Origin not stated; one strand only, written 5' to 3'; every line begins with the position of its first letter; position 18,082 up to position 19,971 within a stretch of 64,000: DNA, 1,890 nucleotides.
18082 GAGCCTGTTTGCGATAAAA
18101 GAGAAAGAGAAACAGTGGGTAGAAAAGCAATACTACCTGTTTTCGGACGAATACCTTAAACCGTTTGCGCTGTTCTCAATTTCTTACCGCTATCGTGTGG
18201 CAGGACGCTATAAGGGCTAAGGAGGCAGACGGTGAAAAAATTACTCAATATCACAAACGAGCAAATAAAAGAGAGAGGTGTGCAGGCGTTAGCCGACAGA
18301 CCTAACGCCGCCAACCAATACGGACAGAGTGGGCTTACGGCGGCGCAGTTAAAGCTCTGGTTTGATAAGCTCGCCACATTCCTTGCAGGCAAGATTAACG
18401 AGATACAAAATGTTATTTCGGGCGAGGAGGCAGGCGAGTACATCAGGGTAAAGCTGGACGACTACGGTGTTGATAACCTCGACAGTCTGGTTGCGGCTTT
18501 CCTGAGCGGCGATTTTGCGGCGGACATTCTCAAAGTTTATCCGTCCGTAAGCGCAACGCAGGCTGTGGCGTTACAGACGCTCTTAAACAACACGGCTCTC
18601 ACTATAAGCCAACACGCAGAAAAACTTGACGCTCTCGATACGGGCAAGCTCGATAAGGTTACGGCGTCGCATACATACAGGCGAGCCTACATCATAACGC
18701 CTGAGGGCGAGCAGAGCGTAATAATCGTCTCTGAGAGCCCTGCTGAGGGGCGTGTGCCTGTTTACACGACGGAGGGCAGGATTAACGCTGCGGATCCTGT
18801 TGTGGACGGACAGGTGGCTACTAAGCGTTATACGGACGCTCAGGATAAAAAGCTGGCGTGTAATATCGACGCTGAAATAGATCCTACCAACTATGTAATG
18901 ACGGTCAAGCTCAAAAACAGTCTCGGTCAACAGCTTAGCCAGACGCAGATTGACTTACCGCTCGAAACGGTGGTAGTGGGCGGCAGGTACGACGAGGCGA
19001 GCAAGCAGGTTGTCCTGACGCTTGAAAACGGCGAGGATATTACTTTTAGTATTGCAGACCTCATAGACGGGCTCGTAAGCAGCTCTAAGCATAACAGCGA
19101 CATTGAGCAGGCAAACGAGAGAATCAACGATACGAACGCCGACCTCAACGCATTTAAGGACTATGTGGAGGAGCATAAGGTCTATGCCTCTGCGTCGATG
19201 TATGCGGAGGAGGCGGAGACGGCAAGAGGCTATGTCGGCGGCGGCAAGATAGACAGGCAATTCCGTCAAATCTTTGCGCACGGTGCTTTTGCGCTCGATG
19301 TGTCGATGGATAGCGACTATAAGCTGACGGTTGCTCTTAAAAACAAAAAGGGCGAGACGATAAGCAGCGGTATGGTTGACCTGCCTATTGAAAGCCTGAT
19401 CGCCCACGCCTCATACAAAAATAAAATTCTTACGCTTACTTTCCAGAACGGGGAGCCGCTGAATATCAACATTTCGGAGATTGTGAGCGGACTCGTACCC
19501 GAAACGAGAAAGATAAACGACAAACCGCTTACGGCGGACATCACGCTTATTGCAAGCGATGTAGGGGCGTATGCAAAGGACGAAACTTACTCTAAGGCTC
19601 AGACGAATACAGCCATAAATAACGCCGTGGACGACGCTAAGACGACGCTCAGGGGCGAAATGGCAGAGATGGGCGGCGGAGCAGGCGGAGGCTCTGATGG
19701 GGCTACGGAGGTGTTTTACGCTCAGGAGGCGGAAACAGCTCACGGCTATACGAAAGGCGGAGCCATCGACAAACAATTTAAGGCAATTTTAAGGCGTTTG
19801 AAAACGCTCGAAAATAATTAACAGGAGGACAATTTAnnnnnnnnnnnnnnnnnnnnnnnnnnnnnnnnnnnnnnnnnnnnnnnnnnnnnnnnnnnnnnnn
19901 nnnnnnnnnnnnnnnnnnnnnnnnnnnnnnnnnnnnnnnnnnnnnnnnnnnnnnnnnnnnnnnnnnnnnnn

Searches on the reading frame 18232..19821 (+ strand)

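Call 10: search_protein_families(library=phrogs, proteins=[window:18232-19821:+], max_evalue=0.001)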
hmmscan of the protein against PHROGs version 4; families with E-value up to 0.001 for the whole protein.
window:18232-19821:+ (529 aa): 4 families
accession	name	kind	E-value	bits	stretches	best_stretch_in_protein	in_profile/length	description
phrog_17472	-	tail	2e-08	33.8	1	418-473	241-294/872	tail protein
phrog_23008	-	tail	8.4e-08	31.9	1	414-457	466-509/812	tail fiber protein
phrog_17219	-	unknown function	2.7e-05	25.2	1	418-453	22-57/184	-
phrog_13892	-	tail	0.00051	20.1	1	138-204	385-450/676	minor tail protein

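Call 50: search_protein_families(library=pfam, proteins=[window:18232-19821:+], max_evalue=0.01)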
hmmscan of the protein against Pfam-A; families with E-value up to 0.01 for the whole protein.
window:18232-19821:+ (529 aa): 1 family
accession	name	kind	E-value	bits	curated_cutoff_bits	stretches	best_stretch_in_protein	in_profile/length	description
PF10387.14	DUF2442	-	0.0039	17.8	23.9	0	252-278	5-30/72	Protein of unknown function (DUF2442)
